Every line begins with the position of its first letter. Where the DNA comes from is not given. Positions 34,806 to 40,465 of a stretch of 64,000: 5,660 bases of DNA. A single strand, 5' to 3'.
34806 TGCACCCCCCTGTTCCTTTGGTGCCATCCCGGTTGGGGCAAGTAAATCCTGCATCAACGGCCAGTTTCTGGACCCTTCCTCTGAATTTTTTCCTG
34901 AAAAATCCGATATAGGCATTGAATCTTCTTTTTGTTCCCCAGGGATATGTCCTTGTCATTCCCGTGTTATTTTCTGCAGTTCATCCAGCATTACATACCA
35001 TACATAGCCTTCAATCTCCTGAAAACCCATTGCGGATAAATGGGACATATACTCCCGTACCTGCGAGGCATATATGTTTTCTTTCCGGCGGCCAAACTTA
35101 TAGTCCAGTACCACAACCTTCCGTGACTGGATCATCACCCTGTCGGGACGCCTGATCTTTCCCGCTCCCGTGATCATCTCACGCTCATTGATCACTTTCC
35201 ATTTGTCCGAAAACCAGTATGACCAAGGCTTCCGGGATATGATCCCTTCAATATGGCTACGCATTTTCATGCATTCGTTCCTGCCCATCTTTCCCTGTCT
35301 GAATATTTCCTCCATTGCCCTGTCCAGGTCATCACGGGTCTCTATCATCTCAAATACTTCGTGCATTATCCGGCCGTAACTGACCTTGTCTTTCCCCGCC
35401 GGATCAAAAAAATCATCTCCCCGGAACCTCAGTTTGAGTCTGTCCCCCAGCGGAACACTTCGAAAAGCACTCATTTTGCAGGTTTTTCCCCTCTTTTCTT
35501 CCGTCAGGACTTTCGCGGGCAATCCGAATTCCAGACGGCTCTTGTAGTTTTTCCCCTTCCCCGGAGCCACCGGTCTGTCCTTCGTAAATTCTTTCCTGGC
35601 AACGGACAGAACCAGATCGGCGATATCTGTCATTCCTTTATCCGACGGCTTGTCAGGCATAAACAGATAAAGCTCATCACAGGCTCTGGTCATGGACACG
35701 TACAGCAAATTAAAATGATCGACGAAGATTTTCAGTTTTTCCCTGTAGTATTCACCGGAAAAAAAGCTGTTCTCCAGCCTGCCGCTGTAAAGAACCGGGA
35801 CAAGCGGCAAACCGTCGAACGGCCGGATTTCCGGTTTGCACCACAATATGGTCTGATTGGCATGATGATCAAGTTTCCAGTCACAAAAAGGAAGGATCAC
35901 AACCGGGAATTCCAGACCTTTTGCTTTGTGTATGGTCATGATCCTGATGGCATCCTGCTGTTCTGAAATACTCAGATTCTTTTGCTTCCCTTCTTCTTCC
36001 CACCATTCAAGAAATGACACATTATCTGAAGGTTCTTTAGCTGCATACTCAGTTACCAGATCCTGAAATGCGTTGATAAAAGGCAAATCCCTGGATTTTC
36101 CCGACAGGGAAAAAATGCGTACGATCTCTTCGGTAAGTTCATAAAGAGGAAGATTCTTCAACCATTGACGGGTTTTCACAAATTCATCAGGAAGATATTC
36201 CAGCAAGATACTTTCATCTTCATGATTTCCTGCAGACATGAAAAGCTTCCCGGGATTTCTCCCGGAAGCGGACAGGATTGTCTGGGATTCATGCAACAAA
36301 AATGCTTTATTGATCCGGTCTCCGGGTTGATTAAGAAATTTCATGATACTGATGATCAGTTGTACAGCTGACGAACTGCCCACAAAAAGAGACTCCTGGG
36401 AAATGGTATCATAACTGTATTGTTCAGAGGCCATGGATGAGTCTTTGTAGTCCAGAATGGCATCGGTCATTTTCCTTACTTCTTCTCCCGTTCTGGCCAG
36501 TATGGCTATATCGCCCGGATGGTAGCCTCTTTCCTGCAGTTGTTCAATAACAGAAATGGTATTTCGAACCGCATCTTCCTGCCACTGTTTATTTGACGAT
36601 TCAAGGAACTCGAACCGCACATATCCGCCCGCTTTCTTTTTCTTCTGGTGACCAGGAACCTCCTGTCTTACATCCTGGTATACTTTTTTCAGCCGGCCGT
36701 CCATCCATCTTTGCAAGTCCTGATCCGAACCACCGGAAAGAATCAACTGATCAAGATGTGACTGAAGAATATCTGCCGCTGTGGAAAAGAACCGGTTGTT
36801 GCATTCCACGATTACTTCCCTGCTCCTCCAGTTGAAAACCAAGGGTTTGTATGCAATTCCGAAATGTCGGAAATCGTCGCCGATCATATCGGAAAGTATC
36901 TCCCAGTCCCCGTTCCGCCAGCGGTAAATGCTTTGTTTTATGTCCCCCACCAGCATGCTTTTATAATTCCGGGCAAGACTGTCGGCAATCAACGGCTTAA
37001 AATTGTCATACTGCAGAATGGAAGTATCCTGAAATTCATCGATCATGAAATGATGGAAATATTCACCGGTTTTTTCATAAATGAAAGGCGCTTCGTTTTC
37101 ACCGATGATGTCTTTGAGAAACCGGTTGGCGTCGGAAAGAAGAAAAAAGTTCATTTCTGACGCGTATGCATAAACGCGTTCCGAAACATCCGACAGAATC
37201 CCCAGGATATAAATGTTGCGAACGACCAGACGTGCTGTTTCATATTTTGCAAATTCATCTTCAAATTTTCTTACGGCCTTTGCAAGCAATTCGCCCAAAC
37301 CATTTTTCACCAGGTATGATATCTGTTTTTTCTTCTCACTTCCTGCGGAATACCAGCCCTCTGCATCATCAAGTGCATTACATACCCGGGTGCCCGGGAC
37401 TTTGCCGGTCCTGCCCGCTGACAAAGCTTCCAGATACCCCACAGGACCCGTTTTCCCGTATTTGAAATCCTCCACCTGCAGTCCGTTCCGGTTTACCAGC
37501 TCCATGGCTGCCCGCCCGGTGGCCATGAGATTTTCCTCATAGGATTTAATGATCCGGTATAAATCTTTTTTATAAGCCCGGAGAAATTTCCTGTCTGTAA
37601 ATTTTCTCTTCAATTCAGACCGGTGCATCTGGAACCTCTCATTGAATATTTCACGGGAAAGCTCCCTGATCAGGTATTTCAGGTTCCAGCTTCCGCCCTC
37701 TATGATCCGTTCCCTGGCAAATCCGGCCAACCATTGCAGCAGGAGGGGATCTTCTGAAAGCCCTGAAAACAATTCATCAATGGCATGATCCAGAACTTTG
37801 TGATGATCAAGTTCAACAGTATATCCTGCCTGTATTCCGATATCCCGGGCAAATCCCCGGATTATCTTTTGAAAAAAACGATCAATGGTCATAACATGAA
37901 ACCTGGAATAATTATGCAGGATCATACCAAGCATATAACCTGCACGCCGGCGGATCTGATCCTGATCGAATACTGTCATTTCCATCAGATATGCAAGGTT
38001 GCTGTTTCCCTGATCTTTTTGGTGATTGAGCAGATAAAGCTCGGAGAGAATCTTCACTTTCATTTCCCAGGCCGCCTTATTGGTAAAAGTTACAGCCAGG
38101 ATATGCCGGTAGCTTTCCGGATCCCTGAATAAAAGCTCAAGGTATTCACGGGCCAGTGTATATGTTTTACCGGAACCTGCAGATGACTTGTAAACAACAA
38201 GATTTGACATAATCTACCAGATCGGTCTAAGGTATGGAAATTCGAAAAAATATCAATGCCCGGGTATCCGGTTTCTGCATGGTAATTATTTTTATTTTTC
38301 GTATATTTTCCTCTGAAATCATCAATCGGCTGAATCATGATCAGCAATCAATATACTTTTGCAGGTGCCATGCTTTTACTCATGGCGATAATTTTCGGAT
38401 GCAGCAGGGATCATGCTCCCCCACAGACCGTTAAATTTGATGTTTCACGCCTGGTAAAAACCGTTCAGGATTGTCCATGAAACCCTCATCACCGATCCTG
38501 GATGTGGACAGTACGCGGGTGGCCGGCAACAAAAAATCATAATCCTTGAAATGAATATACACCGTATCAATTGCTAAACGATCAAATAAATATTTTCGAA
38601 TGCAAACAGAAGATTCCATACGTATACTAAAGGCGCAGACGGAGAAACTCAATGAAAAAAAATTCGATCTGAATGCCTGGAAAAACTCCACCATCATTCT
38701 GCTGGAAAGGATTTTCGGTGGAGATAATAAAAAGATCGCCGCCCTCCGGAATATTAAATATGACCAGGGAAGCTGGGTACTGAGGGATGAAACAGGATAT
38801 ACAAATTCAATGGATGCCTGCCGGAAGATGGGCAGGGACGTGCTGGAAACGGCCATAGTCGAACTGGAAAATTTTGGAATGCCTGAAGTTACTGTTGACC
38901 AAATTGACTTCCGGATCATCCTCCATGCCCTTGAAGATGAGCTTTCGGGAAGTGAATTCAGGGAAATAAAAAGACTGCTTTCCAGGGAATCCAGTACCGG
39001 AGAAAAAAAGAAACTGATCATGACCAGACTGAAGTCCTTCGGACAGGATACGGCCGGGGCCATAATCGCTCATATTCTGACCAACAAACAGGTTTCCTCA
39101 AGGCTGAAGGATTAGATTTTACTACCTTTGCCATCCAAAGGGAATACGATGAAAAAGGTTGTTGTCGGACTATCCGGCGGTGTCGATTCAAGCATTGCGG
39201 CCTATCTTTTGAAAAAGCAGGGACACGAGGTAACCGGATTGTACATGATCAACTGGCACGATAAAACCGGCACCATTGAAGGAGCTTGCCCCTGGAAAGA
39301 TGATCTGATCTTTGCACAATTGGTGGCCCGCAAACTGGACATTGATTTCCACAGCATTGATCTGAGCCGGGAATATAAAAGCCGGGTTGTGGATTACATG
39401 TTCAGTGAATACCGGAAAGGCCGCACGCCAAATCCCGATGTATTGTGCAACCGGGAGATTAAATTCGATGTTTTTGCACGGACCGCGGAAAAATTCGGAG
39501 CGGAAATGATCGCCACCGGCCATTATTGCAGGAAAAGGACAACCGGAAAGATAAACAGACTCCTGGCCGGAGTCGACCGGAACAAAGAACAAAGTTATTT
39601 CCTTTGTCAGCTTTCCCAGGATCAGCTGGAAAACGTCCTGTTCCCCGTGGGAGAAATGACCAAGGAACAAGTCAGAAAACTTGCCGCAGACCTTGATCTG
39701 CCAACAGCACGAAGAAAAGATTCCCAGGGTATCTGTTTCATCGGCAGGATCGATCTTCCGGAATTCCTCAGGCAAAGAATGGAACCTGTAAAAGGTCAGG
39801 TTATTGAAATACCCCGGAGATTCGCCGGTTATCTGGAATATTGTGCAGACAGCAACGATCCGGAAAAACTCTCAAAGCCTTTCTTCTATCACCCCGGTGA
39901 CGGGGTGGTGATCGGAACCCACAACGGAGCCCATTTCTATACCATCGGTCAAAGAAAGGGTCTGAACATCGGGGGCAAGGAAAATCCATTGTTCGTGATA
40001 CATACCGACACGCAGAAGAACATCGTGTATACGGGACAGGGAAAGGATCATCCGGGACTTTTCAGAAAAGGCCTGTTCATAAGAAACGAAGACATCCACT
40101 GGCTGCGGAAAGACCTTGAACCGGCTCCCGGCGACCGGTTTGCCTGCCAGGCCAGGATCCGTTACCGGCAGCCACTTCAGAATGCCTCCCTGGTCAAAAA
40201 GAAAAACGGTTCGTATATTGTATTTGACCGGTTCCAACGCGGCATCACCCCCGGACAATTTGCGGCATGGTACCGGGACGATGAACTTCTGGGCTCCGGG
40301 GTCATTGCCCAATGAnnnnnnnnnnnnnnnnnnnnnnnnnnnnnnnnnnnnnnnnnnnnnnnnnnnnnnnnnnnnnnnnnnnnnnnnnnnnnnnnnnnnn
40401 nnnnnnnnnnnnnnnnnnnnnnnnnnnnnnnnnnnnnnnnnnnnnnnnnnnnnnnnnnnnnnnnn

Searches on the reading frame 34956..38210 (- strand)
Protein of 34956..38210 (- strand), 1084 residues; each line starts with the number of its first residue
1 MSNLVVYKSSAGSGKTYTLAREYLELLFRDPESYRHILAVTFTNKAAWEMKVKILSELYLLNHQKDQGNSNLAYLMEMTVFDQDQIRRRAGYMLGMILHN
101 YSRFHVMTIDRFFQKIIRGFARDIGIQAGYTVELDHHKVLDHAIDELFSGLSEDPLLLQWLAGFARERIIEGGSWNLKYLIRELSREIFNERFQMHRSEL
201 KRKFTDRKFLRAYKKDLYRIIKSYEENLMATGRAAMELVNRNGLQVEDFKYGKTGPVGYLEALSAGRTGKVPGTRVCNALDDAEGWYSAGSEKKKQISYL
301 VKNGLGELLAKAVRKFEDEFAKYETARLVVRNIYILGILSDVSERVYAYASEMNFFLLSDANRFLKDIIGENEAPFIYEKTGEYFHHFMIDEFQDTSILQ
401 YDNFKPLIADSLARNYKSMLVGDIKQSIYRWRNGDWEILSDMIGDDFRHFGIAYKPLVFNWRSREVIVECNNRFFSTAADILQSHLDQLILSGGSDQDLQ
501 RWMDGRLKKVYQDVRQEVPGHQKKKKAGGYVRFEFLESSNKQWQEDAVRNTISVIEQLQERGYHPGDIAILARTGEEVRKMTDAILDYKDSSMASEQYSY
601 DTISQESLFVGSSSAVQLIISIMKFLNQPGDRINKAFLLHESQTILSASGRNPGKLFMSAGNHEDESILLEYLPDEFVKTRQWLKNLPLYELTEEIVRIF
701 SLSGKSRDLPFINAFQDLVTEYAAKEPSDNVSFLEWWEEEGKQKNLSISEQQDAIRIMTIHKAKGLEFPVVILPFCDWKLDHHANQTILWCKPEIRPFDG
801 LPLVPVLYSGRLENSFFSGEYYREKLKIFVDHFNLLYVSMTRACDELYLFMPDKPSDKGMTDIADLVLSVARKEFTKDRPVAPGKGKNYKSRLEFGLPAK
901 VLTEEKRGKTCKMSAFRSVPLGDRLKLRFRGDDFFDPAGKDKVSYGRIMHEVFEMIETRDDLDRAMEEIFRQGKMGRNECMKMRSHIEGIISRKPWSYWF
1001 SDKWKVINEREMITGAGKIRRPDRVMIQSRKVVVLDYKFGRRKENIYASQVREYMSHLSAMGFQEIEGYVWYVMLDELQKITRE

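Call 10: search_protein_families(library=pfam, max_evalue=0.00001, proteins=[window:34956-38210:-])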
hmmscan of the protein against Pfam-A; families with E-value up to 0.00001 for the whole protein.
window:34956-38210:- (1084 aa): 4 families
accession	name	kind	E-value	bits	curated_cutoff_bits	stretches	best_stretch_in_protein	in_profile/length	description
PF00580.27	UvrD-helicase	-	1.5e-34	120.4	23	1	9-442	20-266/271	UvrD/REP helicase N-terminal domain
PF13361.12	UvrD_C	-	7.1e-18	65.6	25.6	1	694-849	218-345/350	UvrD-like helicase C-terminal domain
PF13245.12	AAA_19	-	2.8e-09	37.7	25.1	0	4-55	13-62/134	AAA domain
PF13538.12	UvrD_C_2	-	2.8e-09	37.2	27.4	0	755-774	2-23/52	UvrD-like helicase C-terminal domain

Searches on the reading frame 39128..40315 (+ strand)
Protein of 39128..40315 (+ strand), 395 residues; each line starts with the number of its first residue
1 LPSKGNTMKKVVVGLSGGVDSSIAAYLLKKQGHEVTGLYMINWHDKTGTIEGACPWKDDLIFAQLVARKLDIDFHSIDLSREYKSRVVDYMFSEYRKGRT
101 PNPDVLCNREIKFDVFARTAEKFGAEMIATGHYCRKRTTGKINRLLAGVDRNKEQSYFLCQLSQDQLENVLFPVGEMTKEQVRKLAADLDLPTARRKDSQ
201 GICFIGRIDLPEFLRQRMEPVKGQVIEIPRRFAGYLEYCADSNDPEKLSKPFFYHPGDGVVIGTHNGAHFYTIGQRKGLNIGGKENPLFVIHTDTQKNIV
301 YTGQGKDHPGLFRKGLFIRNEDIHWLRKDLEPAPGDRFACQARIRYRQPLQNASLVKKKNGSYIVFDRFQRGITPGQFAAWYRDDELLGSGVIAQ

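Call 10: search_protein_families(library=pfam, max_evalue=0.00001, proteins=[window:39128-40315:+])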
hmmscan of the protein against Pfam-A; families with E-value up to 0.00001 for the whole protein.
window:39128-40315:+ (395 aa): 5 families
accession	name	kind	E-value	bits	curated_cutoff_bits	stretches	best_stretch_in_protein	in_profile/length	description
PF03054.22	tRNA_Me_trans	-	3.5e-76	255.8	20.6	1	9-206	1-201/202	tRNA methyl transferase HUP domain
PF20259.3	tRNA_Me_trans_M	-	4.9e-18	64.9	27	1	256-303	18-65/66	tRNA methyl transferase PRC-barrel domain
PF20258.4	tRNA_Me_trans_C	-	1.5e-16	60.9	20.6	1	318-393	4-77/77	Aminomethyltransferase beta-barrel domain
PF02540.23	NAD_synthase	-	7.2e-10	38.8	21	1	7-193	17-170/242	NAD synthase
PF00733.27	Asn_synthase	-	7.9e-06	26.2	21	0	10-82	19-82/354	Asparagine synthase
